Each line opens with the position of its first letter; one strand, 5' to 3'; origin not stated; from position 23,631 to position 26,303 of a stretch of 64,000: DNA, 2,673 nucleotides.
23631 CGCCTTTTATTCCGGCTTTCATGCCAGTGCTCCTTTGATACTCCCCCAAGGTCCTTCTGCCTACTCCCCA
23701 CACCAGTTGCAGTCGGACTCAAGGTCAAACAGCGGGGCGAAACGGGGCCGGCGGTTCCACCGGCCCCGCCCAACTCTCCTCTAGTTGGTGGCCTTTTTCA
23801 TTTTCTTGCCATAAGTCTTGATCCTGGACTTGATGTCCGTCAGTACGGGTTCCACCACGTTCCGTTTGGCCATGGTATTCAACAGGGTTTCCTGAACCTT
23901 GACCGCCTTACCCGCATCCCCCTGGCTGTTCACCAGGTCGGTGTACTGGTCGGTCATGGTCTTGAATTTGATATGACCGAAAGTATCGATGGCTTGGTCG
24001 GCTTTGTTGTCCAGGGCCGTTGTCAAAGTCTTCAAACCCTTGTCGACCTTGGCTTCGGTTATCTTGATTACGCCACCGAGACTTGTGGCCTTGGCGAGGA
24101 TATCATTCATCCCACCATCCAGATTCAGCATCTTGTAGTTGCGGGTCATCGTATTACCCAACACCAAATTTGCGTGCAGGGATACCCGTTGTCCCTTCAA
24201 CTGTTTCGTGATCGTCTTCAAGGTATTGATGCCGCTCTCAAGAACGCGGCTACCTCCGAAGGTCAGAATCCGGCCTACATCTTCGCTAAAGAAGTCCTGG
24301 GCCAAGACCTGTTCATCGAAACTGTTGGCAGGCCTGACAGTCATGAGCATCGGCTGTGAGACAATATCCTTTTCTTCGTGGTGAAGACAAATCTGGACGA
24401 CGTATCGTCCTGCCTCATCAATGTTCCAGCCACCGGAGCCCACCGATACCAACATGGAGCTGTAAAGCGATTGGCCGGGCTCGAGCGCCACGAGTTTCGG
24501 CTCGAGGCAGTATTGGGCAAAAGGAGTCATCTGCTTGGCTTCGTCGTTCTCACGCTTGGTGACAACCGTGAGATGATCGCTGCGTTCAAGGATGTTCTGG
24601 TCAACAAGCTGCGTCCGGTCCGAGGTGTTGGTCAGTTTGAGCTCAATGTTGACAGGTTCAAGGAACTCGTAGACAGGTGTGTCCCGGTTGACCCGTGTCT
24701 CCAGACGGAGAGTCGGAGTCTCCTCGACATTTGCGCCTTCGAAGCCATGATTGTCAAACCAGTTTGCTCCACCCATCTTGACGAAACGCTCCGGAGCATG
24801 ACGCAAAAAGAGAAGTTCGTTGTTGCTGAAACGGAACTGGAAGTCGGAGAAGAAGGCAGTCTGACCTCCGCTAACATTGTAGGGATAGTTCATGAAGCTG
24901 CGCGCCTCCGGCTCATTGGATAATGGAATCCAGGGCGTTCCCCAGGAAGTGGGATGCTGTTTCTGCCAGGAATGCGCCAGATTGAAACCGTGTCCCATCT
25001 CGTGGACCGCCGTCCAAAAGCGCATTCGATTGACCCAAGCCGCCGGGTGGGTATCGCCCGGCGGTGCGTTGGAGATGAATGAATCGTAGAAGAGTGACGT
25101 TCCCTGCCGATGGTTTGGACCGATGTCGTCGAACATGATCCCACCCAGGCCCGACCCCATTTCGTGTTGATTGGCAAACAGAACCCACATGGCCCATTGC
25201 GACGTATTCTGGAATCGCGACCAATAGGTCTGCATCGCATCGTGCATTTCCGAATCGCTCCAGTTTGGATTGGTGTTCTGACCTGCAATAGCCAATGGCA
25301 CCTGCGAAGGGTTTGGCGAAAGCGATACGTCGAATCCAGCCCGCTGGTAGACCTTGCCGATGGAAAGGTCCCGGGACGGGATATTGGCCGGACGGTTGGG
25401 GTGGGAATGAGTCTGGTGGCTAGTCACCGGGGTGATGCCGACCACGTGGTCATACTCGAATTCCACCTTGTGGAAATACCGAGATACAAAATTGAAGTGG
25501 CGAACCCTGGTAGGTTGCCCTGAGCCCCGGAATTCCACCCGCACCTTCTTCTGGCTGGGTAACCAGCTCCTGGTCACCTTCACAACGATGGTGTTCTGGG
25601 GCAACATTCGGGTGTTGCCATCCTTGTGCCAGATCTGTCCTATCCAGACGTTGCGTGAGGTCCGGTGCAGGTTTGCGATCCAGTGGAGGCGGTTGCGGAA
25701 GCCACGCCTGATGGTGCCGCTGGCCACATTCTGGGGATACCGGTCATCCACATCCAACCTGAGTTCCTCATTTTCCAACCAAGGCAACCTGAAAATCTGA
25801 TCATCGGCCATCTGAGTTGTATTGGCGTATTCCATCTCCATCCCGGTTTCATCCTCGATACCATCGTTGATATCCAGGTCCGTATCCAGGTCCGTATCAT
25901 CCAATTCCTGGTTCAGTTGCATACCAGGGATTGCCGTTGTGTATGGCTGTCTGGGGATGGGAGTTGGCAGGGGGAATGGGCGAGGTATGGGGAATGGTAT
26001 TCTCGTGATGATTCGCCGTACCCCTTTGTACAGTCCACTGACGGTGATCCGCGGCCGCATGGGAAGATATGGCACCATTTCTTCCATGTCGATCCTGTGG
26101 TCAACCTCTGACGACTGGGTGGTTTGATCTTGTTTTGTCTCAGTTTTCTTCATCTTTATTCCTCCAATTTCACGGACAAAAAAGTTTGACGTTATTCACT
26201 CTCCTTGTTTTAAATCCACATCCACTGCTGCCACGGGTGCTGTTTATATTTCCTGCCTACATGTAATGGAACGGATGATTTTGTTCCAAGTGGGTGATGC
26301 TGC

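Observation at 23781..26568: Two-gene module: signal-less metzincin-like protease plus small beta-rich partner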

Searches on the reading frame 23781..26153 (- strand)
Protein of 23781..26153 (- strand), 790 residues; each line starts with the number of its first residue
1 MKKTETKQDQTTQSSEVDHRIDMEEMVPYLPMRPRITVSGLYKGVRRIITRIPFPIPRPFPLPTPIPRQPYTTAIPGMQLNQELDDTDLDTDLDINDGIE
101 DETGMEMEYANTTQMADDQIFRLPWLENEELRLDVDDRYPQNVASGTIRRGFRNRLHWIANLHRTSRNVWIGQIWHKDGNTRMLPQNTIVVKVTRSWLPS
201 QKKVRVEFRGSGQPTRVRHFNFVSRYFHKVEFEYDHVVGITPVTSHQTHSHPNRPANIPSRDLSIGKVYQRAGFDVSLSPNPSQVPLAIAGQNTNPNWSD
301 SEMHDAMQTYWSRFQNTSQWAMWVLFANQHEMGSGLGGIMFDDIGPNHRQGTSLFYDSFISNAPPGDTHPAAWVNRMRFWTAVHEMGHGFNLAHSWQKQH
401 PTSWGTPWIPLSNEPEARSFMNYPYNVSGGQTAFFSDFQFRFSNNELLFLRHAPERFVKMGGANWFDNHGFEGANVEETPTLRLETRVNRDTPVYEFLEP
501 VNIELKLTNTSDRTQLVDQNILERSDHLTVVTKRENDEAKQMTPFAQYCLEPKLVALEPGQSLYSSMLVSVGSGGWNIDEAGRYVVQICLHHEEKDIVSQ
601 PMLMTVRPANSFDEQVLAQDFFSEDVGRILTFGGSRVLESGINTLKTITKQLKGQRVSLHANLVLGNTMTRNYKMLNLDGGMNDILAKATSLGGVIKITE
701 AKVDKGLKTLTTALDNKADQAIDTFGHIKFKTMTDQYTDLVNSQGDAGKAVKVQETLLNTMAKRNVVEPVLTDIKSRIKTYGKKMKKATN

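Call 3: search_protein_families(library=pfam, proteins=[window:23781-26153:-], max_evalue=0.1)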
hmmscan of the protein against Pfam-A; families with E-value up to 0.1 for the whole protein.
window:23781-26153:- (790 aa): 3 families
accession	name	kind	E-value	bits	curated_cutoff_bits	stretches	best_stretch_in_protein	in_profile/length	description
PF13582.12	Reprolysin_3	-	0.0025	18.8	22.4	1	297-395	40-123/123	Metallo-peptidase family M12B Reprolysin-like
PF13583.11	Reprolysin_4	-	0.0047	17.1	22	1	319-438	77-187/203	Metallo-peptidase family M12B Reprolysin-like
PF17316.7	Perilipin_2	-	0.058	13.3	30.1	1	693-788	34-133/253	Perilipin protein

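Call 4: search_protein_families(library=padloc, proteins=[window:23781-26153:-], max_evalue=0.1)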
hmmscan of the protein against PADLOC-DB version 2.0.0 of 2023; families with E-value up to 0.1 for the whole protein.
window:23781-26153:- (790 aa): 0 families

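Call 5: search_protein_families(library=ncbifam, proteins=[window:23781-26153:-], max_evalue=0.1)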
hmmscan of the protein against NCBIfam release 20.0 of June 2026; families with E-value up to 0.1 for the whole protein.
window:23781-26153:- (790 aa): 0 families

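Call 7: find_homologous_proteins(query=window:23781-26153:-)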
Query window:23781-26153:- (790 aa): 1726 proteins with E <= 0.001 among 5870 candidates; the best 120 are listed.
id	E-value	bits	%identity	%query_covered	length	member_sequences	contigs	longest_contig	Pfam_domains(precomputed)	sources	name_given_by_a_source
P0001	0.0e+0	1849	100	100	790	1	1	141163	-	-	-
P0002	0.0e+0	1343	70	100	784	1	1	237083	-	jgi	jgi:hypothetical protein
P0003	7.0e-259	879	52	97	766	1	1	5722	-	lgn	-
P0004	1.7e-247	842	54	86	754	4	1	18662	-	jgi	jgi:hypothetical protein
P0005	8.2e-247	840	50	96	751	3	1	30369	-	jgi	jgi:hypothetical protein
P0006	1.1e-244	833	48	99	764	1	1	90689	-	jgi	jgi:hypothetical protein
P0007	5.0e-243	827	53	86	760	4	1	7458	-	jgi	-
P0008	3.0e-242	824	49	99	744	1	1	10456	-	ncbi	-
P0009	1.4e-240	819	52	87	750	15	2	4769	-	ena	-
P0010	1.4e-240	819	55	84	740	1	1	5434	-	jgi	-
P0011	3.4e-240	818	49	96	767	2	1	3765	-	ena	-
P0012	5.1e-240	817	48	99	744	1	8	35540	-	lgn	-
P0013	6.9e-240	817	54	84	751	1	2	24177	-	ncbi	ncbi:MAG: hypothetical protein ACFCUQ_19550 [Kiloniellales bacterium]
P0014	5.8e-239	814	52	84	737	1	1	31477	-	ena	-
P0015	8.6e-239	813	53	83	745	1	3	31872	-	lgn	-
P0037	4.0e-233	794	49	97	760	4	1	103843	-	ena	-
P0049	1.8e-231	789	47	97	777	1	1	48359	-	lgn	-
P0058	8.7e-230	783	51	85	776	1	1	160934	-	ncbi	ncbi:MAG: hypothetical protein R3D98_11310 [Candidatus Krumholzibacteriia bacterium]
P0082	1.8e-226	772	49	95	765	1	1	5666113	-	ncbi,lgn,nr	ncbi:MAG: hypothetical protein JSU63_04750 [Phycisphaerales bacterium]|nr:MAG: hypothetical protein 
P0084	2.3e-226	772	54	79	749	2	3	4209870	-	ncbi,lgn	ncbi:MAG: hypothetical protein H8K04_02110 [Nitrospira sp.]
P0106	4.7e-223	761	50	91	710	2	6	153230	-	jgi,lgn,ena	jgi:hypothetical protein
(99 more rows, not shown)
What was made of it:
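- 23781..26153 (-): Protease gene, 790 aa: signal-less metzincin-like zinc endopeptidase (N-terminal motif and linker, β-domain, catalytic domain, Ig-like domain, helical domain). At least 1726 homologs (call 7).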

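Call 8: find_encoding_contigs(protein=P0002, flank=8000, max_places=2)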
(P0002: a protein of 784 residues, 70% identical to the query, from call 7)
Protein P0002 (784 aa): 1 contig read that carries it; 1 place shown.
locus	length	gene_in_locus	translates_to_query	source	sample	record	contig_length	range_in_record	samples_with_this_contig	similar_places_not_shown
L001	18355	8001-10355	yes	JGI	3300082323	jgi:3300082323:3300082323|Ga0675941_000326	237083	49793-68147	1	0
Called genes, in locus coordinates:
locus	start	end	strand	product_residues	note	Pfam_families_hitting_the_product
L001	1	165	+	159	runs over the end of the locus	PF22468:ACT_9 (faint)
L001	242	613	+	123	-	-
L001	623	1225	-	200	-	-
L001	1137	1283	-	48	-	-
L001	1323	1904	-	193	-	PF13548:DUF4126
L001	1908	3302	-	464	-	PF13084:DUF3943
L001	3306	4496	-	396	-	-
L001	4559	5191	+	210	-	-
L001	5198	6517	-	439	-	PF00753:Lactamase_B (weak)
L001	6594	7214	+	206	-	PF00440:TetR_N, PF13305:TetR_C_33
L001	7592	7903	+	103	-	-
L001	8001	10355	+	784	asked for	-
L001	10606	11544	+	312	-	PF03264:Cytochrom_NNT (faint), PF14522:Cytochrome_C7 (faint), PF02085:Cytochrom_CIII (faint), PF13435:Cytochrome_C554 (faint), PF22678:Cytochrom_c_NrfB-like (weak), PF14537:Cytochrom_c3_2 (weak), PF09699:Paired_CXXCH_1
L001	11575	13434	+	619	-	PF13505:OMP_b-brl (faint)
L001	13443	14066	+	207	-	PF00440:TetR_N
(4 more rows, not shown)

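Call 9: find_encoding_contigs(protein=P0082, flank=8000, max_places=2)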
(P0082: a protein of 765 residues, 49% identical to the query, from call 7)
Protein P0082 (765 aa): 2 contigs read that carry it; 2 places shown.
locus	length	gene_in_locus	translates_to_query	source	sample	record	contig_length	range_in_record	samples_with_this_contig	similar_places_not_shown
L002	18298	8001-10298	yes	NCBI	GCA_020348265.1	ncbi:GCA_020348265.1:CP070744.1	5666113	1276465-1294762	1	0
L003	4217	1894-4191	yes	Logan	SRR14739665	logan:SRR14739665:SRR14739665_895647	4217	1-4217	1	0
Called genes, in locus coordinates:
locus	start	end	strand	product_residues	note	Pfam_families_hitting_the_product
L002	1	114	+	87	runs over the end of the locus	-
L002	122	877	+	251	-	-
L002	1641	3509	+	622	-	PF00072:Response_reg (weak), PF00512:HisKA, PF02518:HATPase_c, PF00072:Response_reg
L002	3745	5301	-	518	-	-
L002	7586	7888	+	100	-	-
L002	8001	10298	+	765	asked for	-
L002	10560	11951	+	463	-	PF01979:Amidohydro_1, PF07969:Amidohydro_3 (weak)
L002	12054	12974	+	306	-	PF10340:Say1_Mug180, PF20434:BD-FAE, PF07859:Abhydrolase_3, PF00326:Peptidase_S9 (weak)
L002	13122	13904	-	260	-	PF00106:adh_short, PF08659:KR (weak), PF13561:adh_short_C2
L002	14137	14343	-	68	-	PF01165:Ribosomal_S21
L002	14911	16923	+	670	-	PF22745:Nlig-Ia, PF01653:DNA_ligase_aden, PF03120:OB_DNA_ligase, PF03119:DNA_ligase_ZBD, PF12826:HHH_2, PF14520:HHH_5 (weak), PF00533:BRCT, PF12738:PTCB-BRCT (weak), +1 more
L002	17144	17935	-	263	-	-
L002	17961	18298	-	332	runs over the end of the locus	PF12127:FloA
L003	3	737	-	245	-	?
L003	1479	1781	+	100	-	-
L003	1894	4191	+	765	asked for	-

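Call 10: find_encoding_contigs(protein=P0084, flank=8000, max_places=2)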
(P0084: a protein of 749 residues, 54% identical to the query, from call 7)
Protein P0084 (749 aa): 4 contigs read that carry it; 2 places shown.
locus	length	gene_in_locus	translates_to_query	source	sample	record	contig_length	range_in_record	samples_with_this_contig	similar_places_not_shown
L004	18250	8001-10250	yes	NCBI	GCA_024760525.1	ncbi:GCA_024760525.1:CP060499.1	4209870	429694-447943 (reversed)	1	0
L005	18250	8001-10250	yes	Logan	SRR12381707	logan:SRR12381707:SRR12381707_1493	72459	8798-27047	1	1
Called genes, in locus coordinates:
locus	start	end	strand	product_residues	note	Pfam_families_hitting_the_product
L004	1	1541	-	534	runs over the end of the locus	PF00675:Peptidase_M16, PF05193:Peptidase_M16_C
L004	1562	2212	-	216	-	PF00702:Hydrolase, PF13419:HAD_2, PF13242:Hydrolase_like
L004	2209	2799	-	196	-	-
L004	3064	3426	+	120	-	PF00545:Ribonuclease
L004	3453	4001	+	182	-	PF01337:Barstar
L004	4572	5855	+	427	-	PF00202:Aminotran_3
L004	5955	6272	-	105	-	-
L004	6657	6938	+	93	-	PF00565:SNase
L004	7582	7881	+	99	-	-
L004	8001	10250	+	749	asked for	-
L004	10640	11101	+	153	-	-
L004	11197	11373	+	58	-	-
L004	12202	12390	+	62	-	-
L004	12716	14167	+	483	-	PF13870:CCDC113_CCDC96_CC (faint), PF04508:Pox_A_type_inc (faint), PF00691:OmpA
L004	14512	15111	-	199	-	PF11563:Protoglobin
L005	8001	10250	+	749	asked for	-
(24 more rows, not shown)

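Call 11: find_encoding_contigs(protein=P0058, flank=8000, max_places=2)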
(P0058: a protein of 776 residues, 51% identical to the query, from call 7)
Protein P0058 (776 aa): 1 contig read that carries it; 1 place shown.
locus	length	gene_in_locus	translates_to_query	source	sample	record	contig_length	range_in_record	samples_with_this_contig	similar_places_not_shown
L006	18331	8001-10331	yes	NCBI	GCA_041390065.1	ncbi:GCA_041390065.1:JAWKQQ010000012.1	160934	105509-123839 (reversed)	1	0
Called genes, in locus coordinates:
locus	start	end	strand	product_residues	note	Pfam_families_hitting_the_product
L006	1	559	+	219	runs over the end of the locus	PF00027:cNMP_binding, PF13545:HTH_Crp_2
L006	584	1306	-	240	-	PF04402:SIMPL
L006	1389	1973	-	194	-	PF13428:TPR_14 (faint), PF14559:TPR_19 (faint), PF13432:TPR_16 (faint)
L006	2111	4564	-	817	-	PF02129:Peptidase_S15 (weak), PF05448:AXE1 (weak), PF01738:DLH (weak), PF12146:Hydrolase_4 (faint), PF00326:Peptidase_S9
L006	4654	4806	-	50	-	-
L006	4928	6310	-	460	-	PF00753:Lactamase_B (weak), PF12706:Lactamase_B_2 (weak), PF16661:Lactamase_B_6 (weak), PF10996:Beta-Casp, PF07521:RMMBL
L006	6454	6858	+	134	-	-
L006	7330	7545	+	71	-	-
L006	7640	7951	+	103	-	-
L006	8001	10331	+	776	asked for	-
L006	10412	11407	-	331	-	PF13181:TPR_8 (faint), PF13424:TPR_12 (faint), PF00515:TPR_1 (faint), PF07719:TPR_2 (faint)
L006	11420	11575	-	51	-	-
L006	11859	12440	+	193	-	-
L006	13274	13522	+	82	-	-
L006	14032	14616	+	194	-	PF13442:Cytochrome_CBB3 (weak), PF00034:Cytochrom_C (faint)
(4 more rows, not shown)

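Call 16: search_solved_structures(query=A2, max_evalue=1, show_alignments=2)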
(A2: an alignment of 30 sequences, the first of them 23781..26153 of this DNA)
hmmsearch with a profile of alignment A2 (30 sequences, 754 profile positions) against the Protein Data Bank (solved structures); distinct sequences matched with E-value up to 1: 14.
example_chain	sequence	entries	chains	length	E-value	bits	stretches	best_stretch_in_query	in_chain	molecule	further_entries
4gr8_A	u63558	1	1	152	0.62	11.5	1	344-362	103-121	Macrophage metalloelastase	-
2k9c_A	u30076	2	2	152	0.62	11.5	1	344-362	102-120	Macrophage metalloelastase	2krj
5n5k_A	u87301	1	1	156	0.65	11.4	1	344-362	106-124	Macrophage metalloelastase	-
5cxa_A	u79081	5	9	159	0.65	11.4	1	344-362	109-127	Macrophage metalloelastase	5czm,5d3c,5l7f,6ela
3ehx_A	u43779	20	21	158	0.66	11.4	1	344-362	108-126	Macrophage metalloelastase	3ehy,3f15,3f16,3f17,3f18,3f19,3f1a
1rmz_A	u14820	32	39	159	0.67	11.4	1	344-362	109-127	Macrophage metalloelastase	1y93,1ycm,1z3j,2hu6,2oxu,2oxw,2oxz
1utt_A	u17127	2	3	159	0.7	11.3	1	344-362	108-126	MACROPHAGE METALLOELASTASE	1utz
1os2_A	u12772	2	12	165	0.71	11.3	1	344-362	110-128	Macrophage metalloelastase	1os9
1ros_A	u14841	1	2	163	0.73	11.2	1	344-362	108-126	Macrophage metalloelastase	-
2wo8_A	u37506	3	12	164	0.73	11.2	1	344-362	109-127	MACROPHAGE METALLOELASTASE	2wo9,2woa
2n8r_A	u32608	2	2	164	0.73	11.2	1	344-362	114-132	Macrophage metalloelastase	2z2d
2k2g_A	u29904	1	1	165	0.74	11.2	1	344-362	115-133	Macrophage metalloelastase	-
1jiz_A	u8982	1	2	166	0.75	11.2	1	344-362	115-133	macrophage elastase MMP-12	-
7bwe_A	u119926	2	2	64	0.76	11.2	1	96-130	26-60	Chitin binding beak protein 3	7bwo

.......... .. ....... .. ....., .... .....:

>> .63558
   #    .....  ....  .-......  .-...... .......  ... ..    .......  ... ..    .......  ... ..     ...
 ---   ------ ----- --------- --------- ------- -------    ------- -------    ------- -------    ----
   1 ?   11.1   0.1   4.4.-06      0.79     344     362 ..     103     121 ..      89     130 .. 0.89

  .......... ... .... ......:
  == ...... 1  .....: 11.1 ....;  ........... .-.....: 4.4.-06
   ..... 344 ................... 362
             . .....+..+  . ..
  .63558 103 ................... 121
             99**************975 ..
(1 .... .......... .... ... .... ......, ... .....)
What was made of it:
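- Closest known: Metzincin clan families M12B. Different: The only PDB sequence match is a 19-residue zinc-motif hit at E~0.6 (call 16).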

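Call 19: find_related_loci(query=A2, collection=genome_contigs, flank=10000)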
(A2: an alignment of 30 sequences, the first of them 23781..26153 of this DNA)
Query A2 (790 aa) in genome_contigs; peptide patterns used: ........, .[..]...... (x = any residue, [..] = any of these).
330 stretches matched a pattern; 282 encode a relative of the query (tblastn E <= 1e-3); the best 80 are kept; 80 distinct loci.
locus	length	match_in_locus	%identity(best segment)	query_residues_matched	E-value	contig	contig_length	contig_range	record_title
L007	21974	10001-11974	53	126-787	0e+0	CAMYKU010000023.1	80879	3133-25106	MAG: uncultured Alphaproteobacteria bacterium isolate FCS_M_Alpha_35 genome assembly, contig: scaffold_536, whole genome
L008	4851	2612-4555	54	129-784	0e+0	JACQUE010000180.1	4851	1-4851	MAG: Chloroflexi bacterium isolate NC_groundwater_1429_Ag_S-0.65um_62_20 S_p65_S5_coassembly_k141_3589425, whole genome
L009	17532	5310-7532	49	16-783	0e+0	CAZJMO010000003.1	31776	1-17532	MAG TPA_asm: uncultured Fibrobacteraceae bacterium isolate binchicken_co42_410 genome assembly, contig: NODE_1357_length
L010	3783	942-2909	53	126-787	0e+0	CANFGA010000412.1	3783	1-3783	MAG: Oxalobacteraceae bacterium isolate Jr-11dec17-26 genome assembly, contig: Jr-11dec17-C18351, whole genome shotgun s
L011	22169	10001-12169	49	28-781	0e+0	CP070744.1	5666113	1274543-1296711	MAG: Phycisphaerales bacterium isolate bin37 chromosome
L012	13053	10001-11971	54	125-784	0e+0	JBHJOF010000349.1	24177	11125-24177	MAG: Kiloniellales bacterium isolate al_S5C224 S5Ck119_778472, whole genome shotgun sequence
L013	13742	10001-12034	49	105-788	0e+0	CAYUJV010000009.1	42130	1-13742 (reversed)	MAG TPA_asm: uncultured Burkholderiales bacterium isolate SRP290908_co1_82 genome assembly, contig: NODE_1000_length_421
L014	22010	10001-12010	51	118-786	0e+0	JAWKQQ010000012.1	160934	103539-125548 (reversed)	MAG: Candidatus Krumholzibacteriia bacterium isolate ABC2.80 ABC2.80.fa-12, whole genome shotgun sequence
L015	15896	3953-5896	53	123-770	0e+0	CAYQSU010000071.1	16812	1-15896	MAG TPA_asm: uncultured Rhodospirillaceae bacterium isolate SRP072547_co1_418 genome assembly, contig: NODE_5620_length_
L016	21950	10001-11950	51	123-777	0e+0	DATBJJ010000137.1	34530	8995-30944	MAG TPA_asm: Vicinamibacterales bacterium isolate SMAG_U3917 k141_2650434, whole genome shotgun sequence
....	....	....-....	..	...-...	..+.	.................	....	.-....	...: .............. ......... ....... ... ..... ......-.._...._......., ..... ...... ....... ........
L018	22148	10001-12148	47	1-777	0e+0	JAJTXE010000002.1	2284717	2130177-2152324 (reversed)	MAG: Candidatus Brocadia sp. isolate DTUAMX2 2-Genome30, whole genome shotgun sequence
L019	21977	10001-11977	51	116-781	0e+0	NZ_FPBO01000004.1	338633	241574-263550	Pseudoduganella namucuonensis strain CGMCC 1.11014, whole genome shotgun sequence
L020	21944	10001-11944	52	126-777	0e+0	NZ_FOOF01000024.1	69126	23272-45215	Duganella sp. CF458, whole genome shotgun sequence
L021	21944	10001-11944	52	126-777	0e+0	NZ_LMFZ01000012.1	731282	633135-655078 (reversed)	Duganella sp. Root1480D1 contig_2, whole genome shotgun sequence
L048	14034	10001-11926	48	129-782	0e+0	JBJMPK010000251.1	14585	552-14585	MAG: Gemmatimonadales bacterium isolate H1_16_all_fractions_metab_conc_20_65_10 k255_5343691, whole genome shotgun seque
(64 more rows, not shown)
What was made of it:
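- A patchy distribution over many phyla, in 282 stretches from 185,579 species genomes, with ~50% identity across phyla, suggests horizontal transfer (calls 7, 19).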

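Call 25: predict_structure(alignment_id=A2)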
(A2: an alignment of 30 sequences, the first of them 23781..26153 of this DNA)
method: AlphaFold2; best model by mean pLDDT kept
length: 790 residues; sequences in the alignment: 30
mean_pLDDT: 66.7   pTM: 0.59
mean pLDDT of the five models: 66.7, 65.3, 65.2, 64.6, 64.0
residues with pLDDT >= 90: 171; 70-90: 235; 50-70: 164; < 50: 220
segments of 3 or more residues with pLDDT < 50: 1-34, 47-125, 289-294, 314-321, 334-354, 357-359, 364-366, 410-470, 683-686
pLDDT, mean of each block of 10 residues (from residue 1): 25 24 31 63 63 35 31 26 26 25 25 28 58 74 82 79 87 84 88 86 91 86 77 62 66 62 67 69 57 60 76 46 56 45 33 47 55 66 60 58 57 39 36 36 42 34 34 70 90 92 93 89 76 81 68 83 91 80 91 82 93 89 90 89 95 91 93 75 52 73 91 89 92 93 89 94 89 92 59
secondary structure, 60 per line:
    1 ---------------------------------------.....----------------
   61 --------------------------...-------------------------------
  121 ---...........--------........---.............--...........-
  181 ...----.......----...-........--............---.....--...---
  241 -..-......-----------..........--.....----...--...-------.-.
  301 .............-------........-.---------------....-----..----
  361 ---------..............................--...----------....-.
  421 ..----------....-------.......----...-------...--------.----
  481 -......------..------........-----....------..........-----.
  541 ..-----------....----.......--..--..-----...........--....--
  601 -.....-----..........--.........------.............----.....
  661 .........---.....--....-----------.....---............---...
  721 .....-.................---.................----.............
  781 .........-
elements in order (helices of 4 or more, strands of 3 or more residues): E40-44 E127-134 E143-150 E154-166 E169-179 E188-194 E203-210 E213-224 E228-232 E235-237 E245-247 E262-264 H265-271 E274-278 E283-285 H300-313 H321-328 H346-349 H370-399 H415-418 H433-436 H444-450 E482-487 E502-509 E515-518 E528-534 E540-542 E554-557 E562-568 E582-592 E595-598 E602-606 H612-621 H624-632 H639-651 H656-669 E673-677 H680-683 E695-699 H703-714 H718-725 H727-743 H747-763 H768-789
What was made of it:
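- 23781..26153 (-): AF2 domains (call 25).
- Checked: Domain layout from AlphaFold2 (call 25): disordered N-terminus (1-125), β-domain (127-250), catalytic region (~255-475, poorly modelled), Ig-like β-sandwich (480-610, pLDDT ~90), helical tail (612-789, pLDDT ~90).
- No structure of the complex could be predicted here, and the catalytic core of the single-chain model is low-confidence (call 25). The C-terminus is a well-folded helical domain with a Lys-rich end, and Pfam reports no RTX or Ca-binding repeats (calls 3, 25).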
